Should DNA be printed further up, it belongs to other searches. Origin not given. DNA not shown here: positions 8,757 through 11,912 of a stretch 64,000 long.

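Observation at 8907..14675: Compact alginate-like polyuronate module: Alg8-like GT2 synthase fused to LysM and an AlgG-like C5-epimerase, plus secreted epimerase paralog and nucleotide-sugar dehydrogenase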

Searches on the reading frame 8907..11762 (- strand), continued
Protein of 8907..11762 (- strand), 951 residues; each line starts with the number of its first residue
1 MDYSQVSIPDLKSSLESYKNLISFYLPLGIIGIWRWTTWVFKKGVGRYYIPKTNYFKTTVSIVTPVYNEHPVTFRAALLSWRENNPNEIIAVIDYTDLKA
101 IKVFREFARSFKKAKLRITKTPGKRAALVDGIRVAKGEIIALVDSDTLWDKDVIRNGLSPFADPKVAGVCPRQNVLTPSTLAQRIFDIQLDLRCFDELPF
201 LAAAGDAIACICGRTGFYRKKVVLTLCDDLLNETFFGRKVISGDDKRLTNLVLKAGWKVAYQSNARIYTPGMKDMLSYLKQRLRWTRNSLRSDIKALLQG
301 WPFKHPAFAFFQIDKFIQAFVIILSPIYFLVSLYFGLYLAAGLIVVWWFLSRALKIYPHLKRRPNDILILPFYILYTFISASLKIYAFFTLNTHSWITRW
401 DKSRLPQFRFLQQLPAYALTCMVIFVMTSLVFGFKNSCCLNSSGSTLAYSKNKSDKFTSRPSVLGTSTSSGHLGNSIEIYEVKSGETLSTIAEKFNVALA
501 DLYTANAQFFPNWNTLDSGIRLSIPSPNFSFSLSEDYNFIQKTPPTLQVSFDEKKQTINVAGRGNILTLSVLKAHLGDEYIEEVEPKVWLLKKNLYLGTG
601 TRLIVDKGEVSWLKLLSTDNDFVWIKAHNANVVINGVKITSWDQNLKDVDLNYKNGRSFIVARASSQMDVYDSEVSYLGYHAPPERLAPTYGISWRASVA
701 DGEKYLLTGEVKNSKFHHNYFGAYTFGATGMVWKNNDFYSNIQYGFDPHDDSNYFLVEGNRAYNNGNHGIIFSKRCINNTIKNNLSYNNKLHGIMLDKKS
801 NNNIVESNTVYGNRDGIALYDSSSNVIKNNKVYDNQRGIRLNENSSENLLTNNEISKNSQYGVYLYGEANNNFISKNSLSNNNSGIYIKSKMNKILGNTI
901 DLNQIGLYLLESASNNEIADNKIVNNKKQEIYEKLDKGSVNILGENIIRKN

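Call 47: search_protein_representatives(protein=window:8907-11762:-)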
Query: 951 residues. Proteins with E-value up to 0.001 (for the whole library): 18356; up to 1e-10: 5316; up to 1e-30: 700. The best 150 are listed.
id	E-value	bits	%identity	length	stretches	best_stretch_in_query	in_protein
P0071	0.0e+00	1069.1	51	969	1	5-951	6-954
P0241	1.4e-258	877.3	45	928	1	4-946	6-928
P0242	2.4e-256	869.9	44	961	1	16-951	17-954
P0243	1.8e-237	807.4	44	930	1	22-951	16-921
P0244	1.8e-236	804.1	43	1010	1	11-934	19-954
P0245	1.0e-235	801.6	41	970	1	22-947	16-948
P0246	6.8e-235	798.9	42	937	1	12-901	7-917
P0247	6.5e-215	732.7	42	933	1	16-909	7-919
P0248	1.5e-212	724.9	42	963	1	16-918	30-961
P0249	1.6e-197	675.2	41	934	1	16-895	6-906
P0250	1.4e-196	672.1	41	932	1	22-891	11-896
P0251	4.3e-193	660.5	40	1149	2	25-948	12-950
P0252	4.3e-190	650.6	46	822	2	20-407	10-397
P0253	3.4e-188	644.3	50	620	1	18-616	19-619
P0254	4.1e-183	627.5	39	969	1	25-942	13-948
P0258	3.7e-145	501.9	40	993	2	24-399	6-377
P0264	9.4e-128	444.3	41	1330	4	586-910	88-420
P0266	4.2e-126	438.8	38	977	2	22-399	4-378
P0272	2.3e-115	403.3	45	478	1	15-435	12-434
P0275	6.3e-112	391.9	43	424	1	25-434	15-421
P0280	9.3e-107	374.8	43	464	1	539-950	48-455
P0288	4.5e-101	356.0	43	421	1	22-399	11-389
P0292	1.1e-98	348.1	41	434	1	24-427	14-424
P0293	9.5e-98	345.0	34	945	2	63-399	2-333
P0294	1.1e-96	341.4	40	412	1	31-433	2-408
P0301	1.6e-93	331.0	48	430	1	547-898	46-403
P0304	3.6e-91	323.2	41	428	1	22-411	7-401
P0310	6.6e-87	309.1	33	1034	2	26-399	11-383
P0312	1.3e-85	304.9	41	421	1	26-399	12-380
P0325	1.1e-75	272.0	43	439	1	546-888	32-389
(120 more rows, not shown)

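Call 48: list_cluster_members(proteins=[P0272, P0275, P0288, P0292, P0294, P0304, P0312, P0280, P0301, P0325])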
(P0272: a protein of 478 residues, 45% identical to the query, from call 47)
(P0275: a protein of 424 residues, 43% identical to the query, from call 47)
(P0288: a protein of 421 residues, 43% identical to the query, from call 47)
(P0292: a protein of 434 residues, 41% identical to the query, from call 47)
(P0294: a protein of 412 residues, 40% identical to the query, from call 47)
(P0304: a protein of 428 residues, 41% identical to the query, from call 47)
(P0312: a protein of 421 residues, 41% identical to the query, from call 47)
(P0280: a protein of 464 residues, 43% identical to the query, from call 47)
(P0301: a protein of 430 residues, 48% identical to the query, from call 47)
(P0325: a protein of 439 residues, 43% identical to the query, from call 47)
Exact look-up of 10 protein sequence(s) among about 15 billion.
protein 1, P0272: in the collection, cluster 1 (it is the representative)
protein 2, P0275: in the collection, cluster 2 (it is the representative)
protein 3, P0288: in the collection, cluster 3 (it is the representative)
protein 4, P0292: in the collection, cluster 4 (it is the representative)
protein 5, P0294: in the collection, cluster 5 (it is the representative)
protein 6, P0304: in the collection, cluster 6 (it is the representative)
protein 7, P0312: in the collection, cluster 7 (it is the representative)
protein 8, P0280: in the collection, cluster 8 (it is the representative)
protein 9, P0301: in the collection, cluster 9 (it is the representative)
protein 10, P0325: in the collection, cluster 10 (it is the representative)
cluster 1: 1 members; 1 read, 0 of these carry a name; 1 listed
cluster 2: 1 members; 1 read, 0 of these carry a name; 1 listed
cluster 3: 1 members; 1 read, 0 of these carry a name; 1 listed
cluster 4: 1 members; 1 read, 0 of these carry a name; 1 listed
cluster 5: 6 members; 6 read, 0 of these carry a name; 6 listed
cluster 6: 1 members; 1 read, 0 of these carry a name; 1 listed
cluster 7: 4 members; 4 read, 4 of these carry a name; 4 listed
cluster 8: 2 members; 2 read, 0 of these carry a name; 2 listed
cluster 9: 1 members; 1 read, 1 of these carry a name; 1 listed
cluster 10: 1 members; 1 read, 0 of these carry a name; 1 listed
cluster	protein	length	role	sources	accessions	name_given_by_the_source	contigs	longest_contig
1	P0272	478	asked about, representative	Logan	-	-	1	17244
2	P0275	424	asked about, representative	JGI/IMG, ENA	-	-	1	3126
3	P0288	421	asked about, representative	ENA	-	-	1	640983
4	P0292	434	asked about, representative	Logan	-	-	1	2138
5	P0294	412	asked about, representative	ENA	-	-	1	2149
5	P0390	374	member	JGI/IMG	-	-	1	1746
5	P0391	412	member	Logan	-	-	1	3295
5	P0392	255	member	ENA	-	-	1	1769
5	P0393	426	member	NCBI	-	-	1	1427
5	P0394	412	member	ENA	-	-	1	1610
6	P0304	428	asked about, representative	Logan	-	-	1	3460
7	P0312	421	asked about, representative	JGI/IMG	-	hyaluronan synthase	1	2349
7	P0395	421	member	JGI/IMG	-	cellulose synthase/poly-beta-1,6-N-acetylglucosamine synthase-like glycosyltransferase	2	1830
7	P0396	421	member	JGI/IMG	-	cellulose synthase/poly-beta-1,6-N-acetylglucosamine synthase-like glycosyltransferase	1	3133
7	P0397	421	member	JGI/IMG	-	cellulose synthase/poly-beta-1,6-N-acetylglucosamine synthase-like glycosyltransferase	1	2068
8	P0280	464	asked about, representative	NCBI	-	-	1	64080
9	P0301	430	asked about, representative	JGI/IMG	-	parallel beta-helix repeat protein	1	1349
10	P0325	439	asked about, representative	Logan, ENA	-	-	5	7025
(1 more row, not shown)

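Call 49: find_encoding_contigs(protein=P0288, flank=8000, max_places=2)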
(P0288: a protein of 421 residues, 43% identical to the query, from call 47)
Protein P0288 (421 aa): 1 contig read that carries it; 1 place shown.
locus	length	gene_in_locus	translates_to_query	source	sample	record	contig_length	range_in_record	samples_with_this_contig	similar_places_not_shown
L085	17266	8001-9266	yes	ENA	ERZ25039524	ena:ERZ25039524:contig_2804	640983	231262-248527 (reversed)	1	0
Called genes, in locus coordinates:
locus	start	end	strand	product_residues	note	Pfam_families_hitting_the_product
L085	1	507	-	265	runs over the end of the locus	PF00106:adh_short, PF08659:KR, PF13561:adh_short_C2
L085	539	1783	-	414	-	PF11376:DUF3179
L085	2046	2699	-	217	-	PF11716:MDMPI_N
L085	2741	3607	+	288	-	PF00892:EamA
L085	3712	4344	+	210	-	PF04263:TPK_catalytic, PF04265:TPK_B1_binding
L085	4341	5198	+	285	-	PF13531:SBP_bac_11, PF13343:SBP_bac_6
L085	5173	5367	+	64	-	-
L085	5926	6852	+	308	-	PF00528:BPD_transp_1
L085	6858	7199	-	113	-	-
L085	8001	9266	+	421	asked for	PF13506:Glyco_transf_21, PF00535:Glycos_transf_2, PF13641:Glyco_tranf_2_3, PF13632:Glyco_trans_2_3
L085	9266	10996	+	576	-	PF13229:Beta_helix, PF05048:NosD, PF13229:Beta_helix, PF05048:NosD (weak)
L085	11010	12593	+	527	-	PF05048:NosD, PF13229:Beta_helix, PF05048:NosD, PF13229:Beta_helix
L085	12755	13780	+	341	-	PF22842:Pel9A-like_beta_helix, PF13229:Beta_helix (faint), PF05048:NosD (weak)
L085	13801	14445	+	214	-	-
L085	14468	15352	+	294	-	-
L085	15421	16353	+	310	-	PF14789:THDPS_M, PF14602:Hexapep_2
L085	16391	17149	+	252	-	PF00296:Bac_luciferase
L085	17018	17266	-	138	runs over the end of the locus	-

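Call 50: find_encoding_contigs(protein=P0272, flank=8000, max_places=2)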
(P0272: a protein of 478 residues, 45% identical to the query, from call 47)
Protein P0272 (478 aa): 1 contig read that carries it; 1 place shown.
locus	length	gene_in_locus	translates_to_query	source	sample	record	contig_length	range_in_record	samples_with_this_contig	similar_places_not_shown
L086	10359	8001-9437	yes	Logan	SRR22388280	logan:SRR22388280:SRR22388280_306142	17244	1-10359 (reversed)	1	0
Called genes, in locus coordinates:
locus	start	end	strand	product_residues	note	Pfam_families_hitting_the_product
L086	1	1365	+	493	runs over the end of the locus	PF03193:RsgA_GTPase (faint), PF00005:ABC_tran, PF02367:TsaE (faint), PF02463:SMC_N (faint), PF12775:AAA_7 (faint), PF13401:AAA_22 (faint), PF13555:AAA_29 (faint), PF00005:ABC_tran, +4 more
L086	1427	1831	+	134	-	PF00903:Glyoxalase, PF22677:Ble-like_N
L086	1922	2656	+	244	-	PF02535:Zip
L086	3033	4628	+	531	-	PF07602:DUF1565, PF22842:Pel9A-like_beta_helix, PF05048:NosD (weak), PF13229:Beta_helix (weak), PF00754:F5_F8_type_C, PF22633:F5_F8_type_C_2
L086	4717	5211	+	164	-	PF01467:CTP_transf_like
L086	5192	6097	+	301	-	PF00288:GHMP_kinases_N, PF08544:GHMP_kinases_C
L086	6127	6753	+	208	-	PF00293:NUDIX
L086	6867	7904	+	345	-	PF03721:UDPG_MGDP_dh_N, PF00984:UDPG_MGDP_dh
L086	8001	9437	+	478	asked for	PF00535:Glycos_transf_2, PF13506:Glyco_transf_21, PF13641:Glyco_tranf_2_3, PF13632:Glyco_trans_2_3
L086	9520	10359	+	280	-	?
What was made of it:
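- Unfused GT2 and beta-helix genes are adjacent in L085, and a short dehydrogenase precedes a stand-alone GT2 in L086 (calls 49, 50).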

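Call 58: search_protein_families(library=pfam, proteins=[L085:9266-10996:+, L085:11010-12593:+, L001:11051-11839:+], max_evalue=0.001)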
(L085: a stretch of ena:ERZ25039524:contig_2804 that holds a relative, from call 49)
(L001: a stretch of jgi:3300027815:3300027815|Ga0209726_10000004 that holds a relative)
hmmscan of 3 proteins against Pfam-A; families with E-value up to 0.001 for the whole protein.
L085:9266-10996:+ (576 aa): 2 families
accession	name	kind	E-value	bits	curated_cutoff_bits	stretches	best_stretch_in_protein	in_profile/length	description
PF05048.19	NosD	-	1.3e-30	106.9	23.6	3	252-387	23-154/212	Periplasmic copper-binding protein (NosD)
PF13229.12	Beta_helix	-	2.8e-28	99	25.9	2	218-365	3-143/158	Right handed beta helix region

L085:11010-12593:+ (527 aa): 2 families
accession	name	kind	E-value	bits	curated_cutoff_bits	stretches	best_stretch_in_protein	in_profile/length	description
PF13229.12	Beta_helix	-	2.8e-25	89.2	25.9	2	209-359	1-150/158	Right handed beta helix region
PF05048.19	NosD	-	7.3e-24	84.8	23.6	4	237-392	21-172/212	Periplasmic copper-binding protein (NosD)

L001:11051-11839:+ (262 aa): 1 family
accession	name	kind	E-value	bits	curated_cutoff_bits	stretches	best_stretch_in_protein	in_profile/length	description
PF08787.18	Alginate_lyase2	-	3.7e-42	145.1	29.7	1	46-261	1-225/225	Alginate lyase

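Call 65: search_solved_structures(query=L001:11051-11839:+, max_evalue=0.001)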
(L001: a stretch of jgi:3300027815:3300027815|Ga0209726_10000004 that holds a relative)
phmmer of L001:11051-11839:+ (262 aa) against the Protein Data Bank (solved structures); distinct sequences matched with E-value up to 0.001: 17.
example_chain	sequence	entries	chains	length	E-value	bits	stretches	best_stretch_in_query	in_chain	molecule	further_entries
1uai_A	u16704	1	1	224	2.2e-65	223.8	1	38-261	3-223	polyguluronate lyase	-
5zqi_A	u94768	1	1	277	1.3e-59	204.9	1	41-261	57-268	Alginate lyase AlgAT5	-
5xnr_A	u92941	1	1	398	4.3e-30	108.2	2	45-208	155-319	AlyQ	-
2cws_A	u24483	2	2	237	5.3e-13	52.2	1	41-238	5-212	alginate lyase A1-II' | Alginate lyase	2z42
2za9_A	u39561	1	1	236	8.3e-13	51.6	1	42-238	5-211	Alginate lyase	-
2zab_A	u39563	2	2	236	1.6e-12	50.7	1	42-237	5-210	Alginate lyase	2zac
2zaa_A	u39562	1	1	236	5.2e-12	49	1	42-237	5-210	Alginate lyase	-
1vav_A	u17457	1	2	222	4.4e-09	39.4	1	48-235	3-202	Alginate lyase PA1167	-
8jsd_A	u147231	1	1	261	2.1e-07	33.9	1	47-157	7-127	Alginate lyase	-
5y33_A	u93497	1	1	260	3.3e-07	33.3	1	47-157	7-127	Alginate lyase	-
8jt4_A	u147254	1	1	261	3.4e-07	33.2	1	47-157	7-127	Alginate lyase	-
8wok_A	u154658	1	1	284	1.4e-06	31.2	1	42-132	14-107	PL7 alignate lyase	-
8wok_B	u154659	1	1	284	1.9e-06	30.7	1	43-132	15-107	PL7 alignate lyase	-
4ozx_A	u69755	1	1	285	2.2e-05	27.3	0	47-122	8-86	Alginate lyase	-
3zpy_A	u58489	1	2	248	5.7e-05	25.9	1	99-256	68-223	ALGINATE LYASE, FAMILY PL7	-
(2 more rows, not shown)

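Call 88: list_cluster_members(proteins=[P0241, P0244, P0248, P0251, P0254, P0258, P0266, P0293, P0310, P0264])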
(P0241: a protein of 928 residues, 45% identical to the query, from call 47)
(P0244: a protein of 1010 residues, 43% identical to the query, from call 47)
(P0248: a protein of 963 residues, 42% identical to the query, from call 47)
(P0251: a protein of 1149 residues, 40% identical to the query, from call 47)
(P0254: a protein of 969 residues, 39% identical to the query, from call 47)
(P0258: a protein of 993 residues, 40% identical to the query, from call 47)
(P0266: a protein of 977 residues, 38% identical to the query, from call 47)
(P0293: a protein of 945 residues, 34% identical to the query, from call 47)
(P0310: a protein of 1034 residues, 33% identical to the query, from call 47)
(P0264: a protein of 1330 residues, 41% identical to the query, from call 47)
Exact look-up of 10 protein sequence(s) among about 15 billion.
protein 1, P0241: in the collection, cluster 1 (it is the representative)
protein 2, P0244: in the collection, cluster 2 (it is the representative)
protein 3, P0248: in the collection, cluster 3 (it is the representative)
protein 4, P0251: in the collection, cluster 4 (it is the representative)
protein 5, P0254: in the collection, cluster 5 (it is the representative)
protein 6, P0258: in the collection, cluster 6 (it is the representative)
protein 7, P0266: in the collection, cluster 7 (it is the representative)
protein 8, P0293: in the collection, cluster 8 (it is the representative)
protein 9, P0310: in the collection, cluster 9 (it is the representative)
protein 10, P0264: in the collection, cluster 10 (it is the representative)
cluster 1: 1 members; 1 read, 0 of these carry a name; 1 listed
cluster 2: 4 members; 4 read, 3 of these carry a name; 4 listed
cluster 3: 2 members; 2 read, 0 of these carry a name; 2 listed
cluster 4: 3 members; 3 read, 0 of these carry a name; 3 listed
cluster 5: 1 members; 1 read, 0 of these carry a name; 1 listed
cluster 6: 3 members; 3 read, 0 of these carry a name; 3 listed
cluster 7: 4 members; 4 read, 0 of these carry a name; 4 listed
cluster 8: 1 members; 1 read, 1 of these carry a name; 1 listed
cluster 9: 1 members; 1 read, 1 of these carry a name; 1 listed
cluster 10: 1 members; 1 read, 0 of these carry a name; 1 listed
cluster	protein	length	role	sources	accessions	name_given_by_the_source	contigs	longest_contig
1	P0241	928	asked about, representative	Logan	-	-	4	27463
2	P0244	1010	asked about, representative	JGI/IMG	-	parallel beta-helix repeat protein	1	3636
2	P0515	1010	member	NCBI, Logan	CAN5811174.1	hypothetical protein BH10CHL1_BH10CHL1_33660 [soil metagenome]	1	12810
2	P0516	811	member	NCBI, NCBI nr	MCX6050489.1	MAG: glycosyltransferase, partial [Chloroflexi bacterium] | glycosyltransferase [Chloroflexota bacterium]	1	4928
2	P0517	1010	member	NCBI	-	-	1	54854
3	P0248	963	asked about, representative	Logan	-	-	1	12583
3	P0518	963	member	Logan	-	-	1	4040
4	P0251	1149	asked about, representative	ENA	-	-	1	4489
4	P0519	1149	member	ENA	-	-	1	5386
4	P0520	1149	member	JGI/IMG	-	-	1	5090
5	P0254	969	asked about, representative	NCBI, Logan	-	-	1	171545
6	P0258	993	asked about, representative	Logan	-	-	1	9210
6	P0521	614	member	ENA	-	-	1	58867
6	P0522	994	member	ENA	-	-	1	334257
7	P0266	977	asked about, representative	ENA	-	-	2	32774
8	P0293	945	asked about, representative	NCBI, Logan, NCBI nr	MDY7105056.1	MAG: glycosyltransferase [Actinomycetota bacterium] | glycosyltransferase [Actinomycetota bacterium]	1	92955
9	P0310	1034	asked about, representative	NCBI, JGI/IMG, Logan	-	hyaluronan synthase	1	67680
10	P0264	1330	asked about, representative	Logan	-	-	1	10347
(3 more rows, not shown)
